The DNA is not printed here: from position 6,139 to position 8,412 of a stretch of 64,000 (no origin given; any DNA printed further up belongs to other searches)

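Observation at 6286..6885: MiaB-like radical-SAM methylthiotransferase fused to an AlkD/AlkC-like HEAT-repeat nucleic-acid-binding domain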

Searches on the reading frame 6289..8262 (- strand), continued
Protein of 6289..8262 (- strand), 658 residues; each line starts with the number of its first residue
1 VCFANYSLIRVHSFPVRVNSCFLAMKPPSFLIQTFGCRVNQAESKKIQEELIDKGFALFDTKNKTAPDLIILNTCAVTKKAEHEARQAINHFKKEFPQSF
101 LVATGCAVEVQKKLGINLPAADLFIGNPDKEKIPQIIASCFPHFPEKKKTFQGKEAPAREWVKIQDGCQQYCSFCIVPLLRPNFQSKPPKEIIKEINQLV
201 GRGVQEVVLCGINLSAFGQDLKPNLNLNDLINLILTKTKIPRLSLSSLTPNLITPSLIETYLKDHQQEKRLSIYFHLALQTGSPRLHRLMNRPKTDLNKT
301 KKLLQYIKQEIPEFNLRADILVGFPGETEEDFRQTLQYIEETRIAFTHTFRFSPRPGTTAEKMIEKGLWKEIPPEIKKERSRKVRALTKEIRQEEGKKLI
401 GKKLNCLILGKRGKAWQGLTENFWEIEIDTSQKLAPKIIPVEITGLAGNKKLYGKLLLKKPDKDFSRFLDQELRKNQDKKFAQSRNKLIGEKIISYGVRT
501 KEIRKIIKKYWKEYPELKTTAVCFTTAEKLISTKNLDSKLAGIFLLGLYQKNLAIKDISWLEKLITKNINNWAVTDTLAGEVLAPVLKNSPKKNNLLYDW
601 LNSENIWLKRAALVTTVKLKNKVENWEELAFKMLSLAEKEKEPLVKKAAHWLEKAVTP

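Call 13: find_encoding_contigs(protein=P0004, flank=5000, max_places=3)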
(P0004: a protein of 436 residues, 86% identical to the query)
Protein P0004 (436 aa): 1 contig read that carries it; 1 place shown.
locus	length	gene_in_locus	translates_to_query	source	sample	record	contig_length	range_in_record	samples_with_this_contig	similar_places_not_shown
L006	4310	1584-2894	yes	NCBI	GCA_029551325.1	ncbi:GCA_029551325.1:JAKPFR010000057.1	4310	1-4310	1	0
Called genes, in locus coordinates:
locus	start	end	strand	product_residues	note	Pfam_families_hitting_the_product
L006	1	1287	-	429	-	?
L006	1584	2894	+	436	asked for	PF00919:UPF0004, PF04055:Radical_SAM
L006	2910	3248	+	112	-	PF08713:DNA_alkylation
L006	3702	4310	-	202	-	?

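Call 14: find_encoding_contigs(protein=P0005, flank=5000, max_places=3)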
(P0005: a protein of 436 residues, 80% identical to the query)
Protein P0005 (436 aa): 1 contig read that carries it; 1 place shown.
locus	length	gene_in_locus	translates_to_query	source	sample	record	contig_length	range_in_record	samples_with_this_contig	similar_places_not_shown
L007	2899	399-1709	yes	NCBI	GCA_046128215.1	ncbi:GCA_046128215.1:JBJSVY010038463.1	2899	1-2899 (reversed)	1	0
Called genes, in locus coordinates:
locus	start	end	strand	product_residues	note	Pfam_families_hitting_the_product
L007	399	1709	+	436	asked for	PF00919:UPF0004, PF04055:Radical_SAM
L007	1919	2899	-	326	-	?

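Call 52: list_cluster_members(proteins=[P0001, window:6289-8190:-])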
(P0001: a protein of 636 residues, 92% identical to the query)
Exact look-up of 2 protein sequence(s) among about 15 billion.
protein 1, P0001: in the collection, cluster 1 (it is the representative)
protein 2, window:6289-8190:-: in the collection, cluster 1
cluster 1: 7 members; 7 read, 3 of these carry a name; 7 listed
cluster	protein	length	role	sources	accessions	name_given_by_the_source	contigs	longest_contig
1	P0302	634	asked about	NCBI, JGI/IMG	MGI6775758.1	MAG: MiaB/RimO family radical SAM methylthiotransferase [Patescibacteria group bacterium] | threonylcarbamoyladenosine tRNA methylthiotransferase MtaB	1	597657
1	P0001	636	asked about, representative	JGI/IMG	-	-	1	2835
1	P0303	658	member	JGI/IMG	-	threonylcarbamoyladenosine tRNA methylthiotransferase MtaB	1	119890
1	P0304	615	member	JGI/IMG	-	threonylcarbamoyladenosine tRNA methylthiotransferase MtaB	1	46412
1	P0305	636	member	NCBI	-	-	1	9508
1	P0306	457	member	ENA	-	-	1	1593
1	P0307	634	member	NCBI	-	-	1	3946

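Call 55: find_encoding_contigs(protein=P0306, flank=3000, max_places=2)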
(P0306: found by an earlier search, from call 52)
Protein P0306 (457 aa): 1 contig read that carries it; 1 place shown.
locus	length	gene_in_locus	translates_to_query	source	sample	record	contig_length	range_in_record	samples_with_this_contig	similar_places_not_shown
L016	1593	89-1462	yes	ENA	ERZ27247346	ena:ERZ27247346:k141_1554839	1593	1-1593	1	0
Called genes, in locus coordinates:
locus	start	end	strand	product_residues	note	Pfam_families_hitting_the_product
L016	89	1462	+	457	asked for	PF00919:UPF0004, PF04055:Radical_SAM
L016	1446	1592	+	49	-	?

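Call 59: predict_structure(alignment_id=A5)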
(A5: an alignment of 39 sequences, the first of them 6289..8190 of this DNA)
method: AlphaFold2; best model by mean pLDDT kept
length: 634 residues; sequences in the alignment: 39
mean_pLDDT: 81.2   pTM: 0.68
mean pLDDT of the five models: 81.2, 79.6, 78.3, 74.7, 73.7
residues with pLDDT >= 90: 383; 70-90: 59; 50-70: 120; < 50: 72
segments of 3 or more residues with pLDDT < 50: 436-445, 447-479, 492-496, 505-507, 509-512, 631-634
pLDDT, mean of each block of 10 residues (from residue 1): 91 95 93 87 96 93 97 97 95 96 95 86 59 91 93 93 98 95 97 95 97 98 96 98 96 98 94 97 98 98 97 98 95 94 95 98 98 97 93 96 92 94 92 61 44 37 31 40 52 50 49 51 53 60 60 63 71 72 67 62 52 52 54 41
secondary structure, 60 per line:
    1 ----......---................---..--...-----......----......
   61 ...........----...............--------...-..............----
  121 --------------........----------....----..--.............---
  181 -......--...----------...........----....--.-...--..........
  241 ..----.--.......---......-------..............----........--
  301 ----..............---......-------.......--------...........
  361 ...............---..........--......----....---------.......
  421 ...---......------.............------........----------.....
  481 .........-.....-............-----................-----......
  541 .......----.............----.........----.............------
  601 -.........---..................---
elements in order: E5-10 H14-29 E45-50 H55-71 E76-81 H82-90 E99-101 H103-116 E135-142 H153-156 H165-177 E182-187 H203-213 E218-221 H231-242 E250-256 H260-265 H273-286 E291-298 H305-318 E322-327 H335-341 H350-375 E379-388 E391-396 E401-404 E414-423 E427-432 H439-451 H458-465 H476-489 H491-495 H497-508 H514-529 H535-547 H552-564 H569-577 H582-594 H602-610 H614-631
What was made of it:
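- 6895..7056 (-): TRAM-like five-strand beta barrel (aa 379-432). AlphaFold full-length model, pLDDT above 90 in this stretch (call 59).
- The full-length model has a disordered linker and no confident packing (call 59). The enzyme already has its own TRAM-like RNA-binding barrel (call 59). No confident interdomain interface is predicted (call 59).
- Tried and rejected: With A5 the tail is modelled poorly in the full-length run because the alignment is shallow there, so that run says little about domain packing beyond 'no confident interface' (call 59).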
